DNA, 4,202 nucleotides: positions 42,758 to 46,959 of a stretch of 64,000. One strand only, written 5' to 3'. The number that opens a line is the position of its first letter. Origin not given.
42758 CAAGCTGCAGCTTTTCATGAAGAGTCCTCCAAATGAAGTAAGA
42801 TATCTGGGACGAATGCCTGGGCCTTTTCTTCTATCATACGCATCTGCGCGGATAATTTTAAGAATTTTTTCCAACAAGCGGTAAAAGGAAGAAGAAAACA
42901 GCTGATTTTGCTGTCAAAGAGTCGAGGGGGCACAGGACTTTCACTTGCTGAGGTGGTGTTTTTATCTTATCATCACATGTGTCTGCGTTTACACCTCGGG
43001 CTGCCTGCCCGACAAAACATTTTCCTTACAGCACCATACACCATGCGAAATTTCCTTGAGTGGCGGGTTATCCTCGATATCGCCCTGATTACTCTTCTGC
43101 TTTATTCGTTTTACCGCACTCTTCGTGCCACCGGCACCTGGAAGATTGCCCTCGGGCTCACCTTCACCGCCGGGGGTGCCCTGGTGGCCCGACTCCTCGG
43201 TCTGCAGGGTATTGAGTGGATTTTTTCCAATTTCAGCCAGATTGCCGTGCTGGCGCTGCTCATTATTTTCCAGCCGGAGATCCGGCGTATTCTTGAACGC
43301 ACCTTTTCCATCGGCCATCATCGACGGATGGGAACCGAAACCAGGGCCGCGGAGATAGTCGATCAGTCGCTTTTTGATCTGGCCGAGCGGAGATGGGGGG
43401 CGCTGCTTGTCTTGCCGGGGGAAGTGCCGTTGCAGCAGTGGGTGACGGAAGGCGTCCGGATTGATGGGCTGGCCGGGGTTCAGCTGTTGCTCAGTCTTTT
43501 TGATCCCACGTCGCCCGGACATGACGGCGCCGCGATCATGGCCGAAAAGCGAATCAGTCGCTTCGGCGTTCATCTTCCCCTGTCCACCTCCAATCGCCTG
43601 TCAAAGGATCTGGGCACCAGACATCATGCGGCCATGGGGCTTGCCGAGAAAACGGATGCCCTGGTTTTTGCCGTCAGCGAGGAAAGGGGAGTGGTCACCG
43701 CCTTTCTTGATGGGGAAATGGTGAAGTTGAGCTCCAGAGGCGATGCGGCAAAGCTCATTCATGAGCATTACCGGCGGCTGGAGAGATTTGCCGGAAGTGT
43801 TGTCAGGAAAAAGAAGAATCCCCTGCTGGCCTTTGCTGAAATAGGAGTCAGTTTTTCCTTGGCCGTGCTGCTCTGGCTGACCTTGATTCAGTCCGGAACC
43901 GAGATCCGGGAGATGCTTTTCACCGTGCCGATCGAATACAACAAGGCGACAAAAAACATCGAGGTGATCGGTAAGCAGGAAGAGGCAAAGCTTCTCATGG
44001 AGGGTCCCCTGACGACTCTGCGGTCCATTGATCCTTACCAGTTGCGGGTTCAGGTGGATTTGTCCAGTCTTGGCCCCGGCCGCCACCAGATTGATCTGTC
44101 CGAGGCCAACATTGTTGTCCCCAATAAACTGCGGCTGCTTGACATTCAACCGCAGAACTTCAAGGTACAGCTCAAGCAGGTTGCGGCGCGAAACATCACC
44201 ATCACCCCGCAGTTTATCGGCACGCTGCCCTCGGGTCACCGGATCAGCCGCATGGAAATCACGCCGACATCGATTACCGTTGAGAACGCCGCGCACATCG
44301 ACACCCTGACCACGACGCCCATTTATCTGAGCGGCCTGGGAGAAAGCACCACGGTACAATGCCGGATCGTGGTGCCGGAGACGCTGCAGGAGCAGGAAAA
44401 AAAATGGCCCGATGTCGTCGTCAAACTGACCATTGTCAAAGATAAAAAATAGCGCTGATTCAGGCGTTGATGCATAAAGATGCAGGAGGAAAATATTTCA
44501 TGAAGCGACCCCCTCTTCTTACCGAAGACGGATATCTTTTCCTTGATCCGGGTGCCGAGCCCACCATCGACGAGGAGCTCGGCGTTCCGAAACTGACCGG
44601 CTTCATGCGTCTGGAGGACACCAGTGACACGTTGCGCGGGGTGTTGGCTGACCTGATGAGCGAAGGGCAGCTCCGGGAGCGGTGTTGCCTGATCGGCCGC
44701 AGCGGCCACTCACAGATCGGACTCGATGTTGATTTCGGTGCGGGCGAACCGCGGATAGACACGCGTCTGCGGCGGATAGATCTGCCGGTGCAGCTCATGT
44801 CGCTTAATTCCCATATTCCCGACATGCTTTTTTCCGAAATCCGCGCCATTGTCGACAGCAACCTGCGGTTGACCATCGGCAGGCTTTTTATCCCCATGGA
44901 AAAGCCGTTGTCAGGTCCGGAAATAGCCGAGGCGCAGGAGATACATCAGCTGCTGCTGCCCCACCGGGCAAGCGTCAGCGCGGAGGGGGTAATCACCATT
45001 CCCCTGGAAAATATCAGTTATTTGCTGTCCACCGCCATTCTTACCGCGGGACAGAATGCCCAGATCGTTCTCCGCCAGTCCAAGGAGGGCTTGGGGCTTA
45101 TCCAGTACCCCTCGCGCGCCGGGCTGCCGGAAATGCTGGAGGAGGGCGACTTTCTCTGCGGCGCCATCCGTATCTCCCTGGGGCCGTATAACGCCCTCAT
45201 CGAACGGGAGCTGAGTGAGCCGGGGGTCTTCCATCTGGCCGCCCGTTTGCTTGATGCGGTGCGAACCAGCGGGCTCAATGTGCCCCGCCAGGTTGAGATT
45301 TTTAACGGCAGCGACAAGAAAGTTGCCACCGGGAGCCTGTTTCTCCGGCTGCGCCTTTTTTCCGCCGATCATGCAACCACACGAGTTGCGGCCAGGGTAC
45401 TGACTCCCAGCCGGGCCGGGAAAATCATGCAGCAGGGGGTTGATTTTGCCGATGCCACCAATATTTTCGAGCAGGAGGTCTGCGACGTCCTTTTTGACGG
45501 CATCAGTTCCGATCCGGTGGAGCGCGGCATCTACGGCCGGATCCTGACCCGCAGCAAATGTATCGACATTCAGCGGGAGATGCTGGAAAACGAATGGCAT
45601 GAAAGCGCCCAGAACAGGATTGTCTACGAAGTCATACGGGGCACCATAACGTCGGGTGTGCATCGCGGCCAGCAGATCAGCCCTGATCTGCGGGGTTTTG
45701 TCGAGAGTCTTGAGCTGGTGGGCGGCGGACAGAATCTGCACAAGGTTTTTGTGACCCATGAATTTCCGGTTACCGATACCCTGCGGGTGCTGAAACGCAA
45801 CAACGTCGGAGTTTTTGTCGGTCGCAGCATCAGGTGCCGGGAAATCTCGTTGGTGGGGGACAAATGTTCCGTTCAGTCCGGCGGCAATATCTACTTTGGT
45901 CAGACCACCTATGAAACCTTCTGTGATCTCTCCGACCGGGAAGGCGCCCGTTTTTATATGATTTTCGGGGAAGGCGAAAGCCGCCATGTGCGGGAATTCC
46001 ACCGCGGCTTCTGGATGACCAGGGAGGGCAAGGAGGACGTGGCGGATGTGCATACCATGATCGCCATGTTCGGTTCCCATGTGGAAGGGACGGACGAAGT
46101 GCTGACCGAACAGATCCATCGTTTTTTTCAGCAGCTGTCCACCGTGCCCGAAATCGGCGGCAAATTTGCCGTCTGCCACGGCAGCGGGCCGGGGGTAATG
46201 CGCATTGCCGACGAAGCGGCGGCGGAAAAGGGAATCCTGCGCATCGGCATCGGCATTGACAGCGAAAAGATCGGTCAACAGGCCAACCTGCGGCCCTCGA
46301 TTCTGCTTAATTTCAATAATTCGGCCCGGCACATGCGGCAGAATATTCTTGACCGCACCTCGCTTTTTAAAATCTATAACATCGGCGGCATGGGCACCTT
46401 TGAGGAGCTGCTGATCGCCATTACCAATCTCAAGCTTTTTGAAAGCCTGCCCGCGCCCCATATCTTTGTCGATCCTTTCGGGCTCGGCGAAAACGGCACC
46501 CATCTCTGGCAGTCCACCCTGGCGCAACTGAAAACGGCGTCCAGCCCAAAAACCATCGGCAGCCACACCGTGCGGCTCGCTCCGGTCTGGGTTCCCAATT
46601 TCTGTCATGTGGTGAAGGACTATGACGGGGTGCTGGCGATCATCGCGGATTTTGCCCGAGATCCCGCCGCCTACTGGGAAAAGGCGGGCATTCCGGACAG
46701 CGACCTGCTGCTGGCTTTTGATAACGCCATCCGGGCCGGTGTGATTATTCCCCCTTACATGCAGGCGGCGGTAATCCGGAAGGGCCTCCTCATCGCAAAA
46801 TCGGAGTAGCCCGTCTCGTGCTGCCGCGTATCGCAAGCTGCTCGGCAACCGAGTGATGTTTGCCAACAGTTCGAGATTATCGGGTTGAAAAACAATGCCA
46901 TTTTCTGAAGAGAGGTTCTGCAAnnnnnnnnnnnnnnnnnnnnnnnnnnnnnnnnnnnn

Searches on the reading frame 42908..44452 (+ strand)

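Call 14: search_protein_families(library=pfam, proteins=[window:42908-44452:+], max_evalue=0.001)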
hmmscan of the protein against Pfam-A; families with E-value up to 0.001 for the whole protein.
window:42908-44452:+ (514 aa): 3 families
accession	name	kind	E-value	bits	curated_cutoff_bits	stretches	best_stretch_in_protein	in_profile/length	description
PF02457.21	DAC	-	6e-31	106.9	27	1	154-270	3-118/119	DisA bacterial checkpoint controller nucleotide-binding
PF19293.4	CdaA_N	-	4.7e-10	39.9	23.8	1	53-125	8-81/81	CdaA N-terminal transmembrane domain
PF07949.17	YbbR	-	4.9e-07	30.4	22.3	0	431-503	2-76/81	YbbR-like protein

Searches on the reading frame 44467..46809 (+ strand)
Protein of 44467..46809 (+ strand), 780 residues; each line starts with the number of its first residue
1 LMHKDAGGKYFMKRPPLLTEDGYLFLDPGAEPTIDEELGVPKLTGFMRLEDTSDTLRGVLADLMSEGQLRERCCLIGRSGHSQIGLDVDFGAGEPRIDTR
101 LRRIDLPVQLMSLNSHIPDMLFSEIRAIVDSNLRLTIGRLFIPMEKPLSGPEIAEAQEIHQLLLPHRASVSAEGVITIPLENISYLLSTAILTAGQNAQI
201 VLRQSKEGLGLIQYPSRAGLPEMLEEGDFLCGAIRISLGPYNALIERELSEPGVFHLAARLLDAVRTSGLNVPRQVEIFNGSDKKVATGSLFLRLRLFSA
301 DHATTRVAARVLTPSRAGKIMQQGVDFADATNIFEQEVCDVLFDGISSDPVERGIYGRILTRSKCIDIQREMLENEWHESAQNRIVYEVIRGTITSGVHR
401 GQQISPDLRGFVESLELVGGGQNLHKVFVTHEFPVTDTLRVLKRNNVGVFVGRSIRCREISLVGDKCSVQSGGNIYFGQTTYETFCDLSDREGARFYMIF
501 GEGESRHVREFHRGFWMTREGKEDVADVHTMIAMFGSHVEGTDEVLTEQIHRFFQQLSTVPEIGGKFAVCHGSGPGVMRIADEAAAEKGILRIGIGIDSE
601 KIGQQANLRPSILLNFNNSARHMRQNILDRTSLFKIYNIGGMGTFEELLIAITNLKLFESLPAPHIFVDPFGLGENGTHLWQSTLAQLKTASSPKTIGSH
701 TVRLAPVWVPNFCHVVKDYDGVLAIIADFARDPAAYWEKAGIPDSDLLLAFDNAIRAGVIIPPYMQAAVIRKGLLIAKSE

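Call 14: search_protein_families(library=pfam, proteins=[window:44467-46809:+], max_evalue=0.001)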
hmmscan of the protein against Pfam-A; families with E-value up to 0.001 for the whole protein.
window:44467-46809:+ (780 aa): 2 families
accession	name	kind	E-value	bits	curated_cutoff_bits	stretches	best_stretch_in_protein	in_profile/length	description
PF18306.6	LDcluster4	-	1.5e-05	25.1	26.3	1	567-657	33-119/151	SLOG cluster4 family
PF03641.19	Lysine_decarbox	-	3.1e-05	24.6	27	1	578-705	1-118/131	Possible lysine decarboxylase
